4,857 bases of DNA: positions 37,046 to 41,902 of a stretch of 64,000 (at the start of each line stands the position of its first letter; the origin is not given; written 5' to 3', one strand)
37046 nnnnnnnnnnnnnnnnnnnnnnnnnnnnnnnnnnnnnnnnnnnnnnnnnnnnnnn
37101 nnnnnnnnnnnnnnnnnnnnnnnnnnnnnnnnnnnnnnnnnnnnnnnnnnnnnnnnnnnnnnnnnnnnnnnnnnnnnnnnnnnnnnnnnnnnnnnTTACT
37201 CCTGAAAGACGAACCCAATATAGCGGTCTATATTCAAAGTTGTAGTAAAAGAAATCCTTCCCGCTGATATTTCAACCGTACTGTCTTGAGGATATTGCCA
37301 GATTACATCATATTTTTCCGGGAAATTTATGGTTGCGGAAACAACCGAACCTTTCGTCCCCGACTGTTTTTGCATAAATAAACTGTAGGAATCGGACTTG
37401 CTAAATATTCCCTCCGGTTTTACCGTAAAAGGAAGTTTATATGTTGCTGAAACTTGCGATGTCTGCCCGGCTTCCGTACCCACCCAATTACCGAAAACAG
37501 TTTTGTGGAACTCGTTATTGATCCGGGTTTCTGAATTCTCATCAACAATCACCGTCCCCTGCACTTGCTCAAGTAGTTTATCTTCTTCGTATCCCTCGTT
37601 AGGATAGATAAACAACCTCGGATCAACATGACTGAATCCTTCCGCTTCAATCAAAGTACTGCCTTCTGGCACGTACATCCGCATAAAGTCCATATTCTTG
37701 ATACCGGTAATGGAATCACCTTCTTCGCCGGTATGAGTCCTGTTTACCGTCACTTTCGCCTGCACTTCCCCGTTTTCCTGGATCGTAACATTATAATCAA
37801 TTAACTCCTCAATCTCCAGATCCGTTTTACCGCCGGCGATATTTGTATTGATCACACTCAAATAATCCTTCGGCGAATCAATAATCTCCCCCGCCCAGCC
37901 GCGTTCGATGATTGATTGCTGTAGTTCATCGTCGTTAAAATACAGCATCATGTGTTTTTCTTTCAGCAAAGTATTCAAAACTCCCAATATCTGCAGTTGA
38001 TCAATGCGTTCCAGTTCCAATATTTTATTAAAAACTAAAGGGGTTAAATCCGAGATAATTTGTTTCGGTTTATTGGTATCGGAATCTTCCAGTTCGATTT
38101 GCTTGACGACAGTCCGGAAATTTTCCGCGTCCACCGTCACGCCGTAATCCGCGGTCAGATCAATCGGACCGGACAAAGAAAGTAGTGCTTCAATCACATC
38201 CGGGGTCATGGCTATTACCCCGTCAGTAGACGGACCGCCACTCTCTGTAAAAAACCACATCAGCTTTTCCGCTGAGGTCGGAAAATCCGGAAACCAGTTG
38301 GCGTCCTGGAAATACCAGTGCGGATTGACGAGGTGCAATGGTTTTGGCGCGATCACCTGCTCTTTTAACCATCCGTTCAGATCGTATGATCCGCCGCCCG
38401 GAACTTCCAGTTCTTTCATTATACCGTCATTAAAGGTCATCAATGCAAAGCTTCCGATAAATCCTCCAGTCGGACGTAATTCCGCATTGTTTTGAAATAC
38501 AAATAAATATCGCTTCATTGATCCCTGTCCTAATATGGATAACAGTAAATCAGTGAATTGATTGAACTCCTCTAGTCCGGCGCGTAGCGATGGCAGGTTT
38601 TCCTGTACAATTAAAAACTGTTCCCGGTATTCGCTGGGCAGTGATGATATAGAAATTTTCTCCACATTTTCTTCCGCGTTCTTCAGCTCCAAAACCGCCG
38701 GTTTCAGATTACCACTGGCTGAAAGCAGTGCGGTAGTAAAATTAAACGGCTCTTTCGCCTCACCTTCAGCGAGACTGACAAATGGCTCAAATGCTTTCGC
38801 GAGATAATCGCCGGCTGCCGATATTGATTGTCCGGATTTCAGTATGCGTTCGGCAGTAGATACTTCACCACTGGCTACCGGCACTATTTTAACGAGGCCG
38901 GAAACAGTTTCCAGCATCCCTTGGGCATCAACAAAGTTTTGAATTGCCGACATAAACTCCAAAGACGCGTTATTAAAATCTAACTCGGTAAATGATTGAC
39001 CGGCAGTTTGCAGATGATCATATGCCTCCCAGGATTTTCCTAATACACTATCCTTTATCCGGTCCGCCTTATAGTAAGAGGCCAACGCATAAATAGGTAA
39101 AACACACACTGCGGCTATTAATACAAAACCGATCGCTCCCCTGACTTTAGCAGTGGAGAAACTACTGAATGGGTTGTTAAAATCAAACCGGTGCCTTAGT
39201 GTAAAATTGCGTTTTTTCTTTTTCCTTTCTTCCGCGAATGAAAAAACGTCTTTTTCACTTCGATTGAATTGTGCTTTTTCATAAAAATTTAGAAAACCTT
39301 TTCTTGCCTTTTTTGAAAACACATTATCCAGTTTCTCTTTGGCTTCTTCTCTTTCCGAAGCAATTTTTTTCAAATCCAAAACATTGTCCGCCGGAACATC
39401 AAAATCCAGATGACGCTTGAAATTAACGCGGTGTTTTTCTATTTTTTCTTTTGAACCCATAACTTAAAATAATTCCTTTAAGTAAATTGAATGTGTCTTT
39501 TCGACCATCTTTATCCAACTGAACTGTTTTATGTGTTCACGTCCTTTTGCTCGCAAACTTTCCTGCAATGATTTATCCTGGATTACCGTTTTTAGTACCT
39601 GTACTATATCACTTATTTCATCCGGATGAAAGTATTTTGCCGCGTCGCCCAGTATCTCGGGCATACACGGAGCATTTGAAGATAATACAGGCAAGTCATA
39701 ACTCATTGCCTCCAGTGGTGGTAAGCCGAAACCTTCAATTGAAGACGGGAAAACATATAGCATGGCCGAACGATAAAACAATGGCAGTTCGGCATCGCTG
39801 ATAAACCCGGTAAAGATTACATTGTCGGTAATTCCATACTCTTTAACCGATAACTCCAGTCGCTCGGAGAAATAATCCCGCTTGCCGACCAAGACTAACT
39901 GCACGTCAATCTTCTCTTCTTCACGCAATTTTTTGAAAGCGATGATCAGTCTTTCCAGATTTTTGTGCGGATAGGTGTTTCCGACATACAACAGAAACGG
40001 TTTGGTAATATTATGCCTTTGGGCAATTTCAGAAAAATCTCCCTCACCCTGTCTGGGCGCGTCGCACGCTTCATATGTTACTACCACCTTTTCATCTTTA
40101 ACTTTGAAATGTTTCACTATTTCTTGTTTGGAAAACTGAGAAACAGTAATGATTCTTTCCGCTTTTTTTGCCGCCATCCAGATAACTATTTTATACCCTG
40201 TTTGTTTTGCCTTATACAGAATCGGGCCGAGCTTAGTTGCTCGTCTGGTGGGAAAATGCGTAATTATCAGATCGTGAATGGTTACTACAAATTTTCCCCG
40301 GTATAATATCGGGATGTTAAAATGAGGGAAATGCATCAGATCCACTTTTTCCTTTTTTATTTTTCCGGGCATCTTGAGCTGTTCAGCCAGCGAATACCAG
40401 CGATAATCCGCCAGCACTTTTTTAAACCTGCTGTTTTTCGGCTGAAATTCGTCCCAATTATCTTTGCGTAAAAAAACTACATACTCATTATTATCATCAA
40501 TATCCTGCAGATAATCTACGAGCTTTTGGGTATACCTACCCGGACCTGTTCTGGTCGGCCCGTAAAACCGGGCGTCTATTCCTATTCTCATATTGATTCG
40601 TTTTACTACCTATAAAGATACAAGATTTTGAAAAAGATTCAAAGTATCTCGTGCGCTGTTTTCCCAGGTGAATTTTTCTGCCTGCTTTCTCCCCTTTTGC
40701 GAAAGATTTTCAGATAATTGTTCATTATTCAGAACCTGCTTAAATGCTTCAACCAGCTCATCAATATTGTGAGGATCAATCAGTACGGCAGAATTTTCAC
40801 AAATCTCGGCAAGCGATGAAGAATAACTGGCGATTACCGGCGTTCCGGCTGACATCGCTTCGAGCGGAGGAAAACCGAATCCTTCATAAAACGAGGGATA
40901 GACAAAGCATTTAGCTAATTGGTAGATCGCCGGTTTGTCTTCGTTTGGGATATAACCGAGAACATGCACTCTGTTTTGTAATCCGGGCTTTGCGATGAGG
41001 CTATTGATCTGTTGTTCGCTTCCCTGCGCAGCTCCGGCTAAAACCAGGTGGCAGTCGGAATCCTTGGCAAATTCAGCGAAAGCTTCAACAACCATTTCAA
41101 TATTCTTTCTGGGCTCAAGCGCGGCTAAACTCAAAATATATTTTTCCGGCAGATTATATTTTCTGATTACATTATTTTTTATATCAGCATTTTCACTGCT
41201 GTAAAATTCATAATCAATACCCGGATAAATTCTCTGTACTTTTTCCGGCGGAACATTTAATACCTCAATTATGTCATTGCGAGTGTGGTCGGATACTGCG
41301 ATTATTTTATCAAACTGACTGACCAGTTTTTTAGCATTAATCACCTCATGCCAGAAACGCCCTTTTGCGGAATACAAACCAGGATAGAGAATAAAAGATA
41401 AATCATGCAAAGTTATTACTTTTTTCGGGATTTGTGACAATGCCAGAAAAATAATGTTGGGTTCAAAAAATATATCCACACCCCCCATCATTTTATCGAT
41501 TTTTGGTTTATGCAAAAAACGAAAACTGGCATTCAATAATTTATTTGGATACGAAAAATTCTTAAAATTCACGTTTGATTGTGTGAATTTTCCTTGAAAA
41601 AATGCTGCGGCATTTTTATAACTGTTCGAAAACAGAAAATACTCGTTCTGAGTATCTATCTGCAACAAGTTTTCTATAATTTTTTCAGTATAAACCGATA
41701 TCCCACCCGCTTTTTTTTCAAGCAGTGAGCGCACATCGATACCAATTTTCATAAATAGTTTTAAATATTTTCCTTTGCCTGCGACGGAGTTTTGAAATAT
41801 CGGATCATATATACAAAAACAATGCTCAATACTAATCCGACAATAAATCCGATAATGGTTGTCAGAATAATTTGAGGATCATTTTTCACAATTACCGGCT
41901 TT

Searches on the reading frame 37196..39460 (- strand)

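Call 87: search_protein_families(library=pfam, proteins=[window:37196-39460:-], max_evalue=0.0001)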
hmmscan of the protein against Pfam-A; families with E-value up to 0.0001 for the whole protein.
window:37196-39460:- (754 aa): 1 family
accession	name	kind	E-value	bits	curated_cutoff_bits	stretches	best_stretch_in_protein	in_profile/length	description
PF13196.11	DUF4012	-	1.1e-25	91.3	28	1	316-452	4-139/144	Protein of unknown function (DUF4012)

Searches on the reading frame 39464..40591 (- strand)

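Call 87: search_protein_families(library=pfam, proteins=[window:39464-40591:-], max_evalue=0.0001)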
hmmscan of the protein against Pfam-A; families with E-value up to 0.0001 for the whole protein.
window:39464-40591:- (375 aa): 5 families
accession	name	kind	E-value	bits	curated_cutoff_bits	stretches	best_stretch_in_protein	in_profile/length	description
PF00534.26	Glycos_transf_1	-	3.5e-37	128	26.4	1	190-352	6-171/172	Glycosyl transferases group 1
PF13692.12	Glyco_trans_1_4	-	9.5e-27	94.4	27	1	198-339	2-142/142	Glycosyl transferases group 1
PF13439.12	Glyco_transf_4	-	1.3e-12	48.5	28.5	1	16-177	3-167/170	Glycosyltransferase Family 4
PF20706.3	GT4-conflict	-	7.7e-10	38.7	26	1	141-326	144-329/385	Family 4 Glycosyltransferase in conflict systems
PF13524.12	Glyco_trans_1_2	-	7.6e-05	23.1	25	0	220-356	7-132/144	Glycosyl transferase-like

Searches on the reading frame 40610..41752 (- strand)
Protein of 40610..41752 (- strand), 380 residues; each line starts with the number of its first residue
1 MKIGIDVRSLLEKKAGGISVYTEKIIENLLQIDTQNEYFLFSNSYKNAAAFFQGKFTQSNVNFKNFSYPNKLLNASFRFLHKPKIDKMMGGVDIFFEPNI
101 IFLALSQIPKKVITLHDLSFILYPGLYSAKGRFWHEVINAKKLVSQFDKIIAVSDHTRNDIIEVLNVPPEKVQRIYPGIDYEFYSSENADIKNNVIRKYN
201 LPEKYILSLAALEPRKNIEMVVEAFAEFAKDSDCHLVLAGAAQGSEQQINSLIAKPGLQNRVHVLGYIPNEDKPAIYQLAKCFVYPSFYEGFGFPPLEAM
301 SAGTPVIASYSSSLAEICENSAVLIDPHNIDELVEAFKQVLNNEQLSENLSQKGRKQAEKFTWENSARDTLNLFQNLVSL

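Call 87: search_protein_families(library=pfam, proteins=[window:40610-41752:-], max_evalue=0.0001)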
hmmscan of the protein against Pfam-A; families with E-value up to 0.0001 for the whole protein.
window:40610-41752:- (380 aa): 5 families
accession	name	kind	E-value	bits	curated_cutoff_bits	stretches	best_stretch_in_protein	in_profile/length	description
PF00534.26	Glycos_transf_1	-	1e-41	142.8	26.4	1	201-357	13-172/172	Glycosyl transferases group 1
PF13692.12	Glyco_trans_1_4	-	1.6e-29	103.5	27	1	204-343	2-142/142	Glycosyl transferases group 1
PF20706.3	GT4-conflict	-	4.8e-14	52.6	26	1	141-364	141-379/385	Family 4 Glycosyltransferase in conflict systems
PF13439.12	Glyco_transf_4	-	1.4e-12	48.4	28.5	1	16-182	2-169/170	Glycosyltransferase Family 4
PF13524.12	Glyco_trans_1_2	-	5e-08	33.4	25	1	227-371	7-143/144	Glycosyl transferase-like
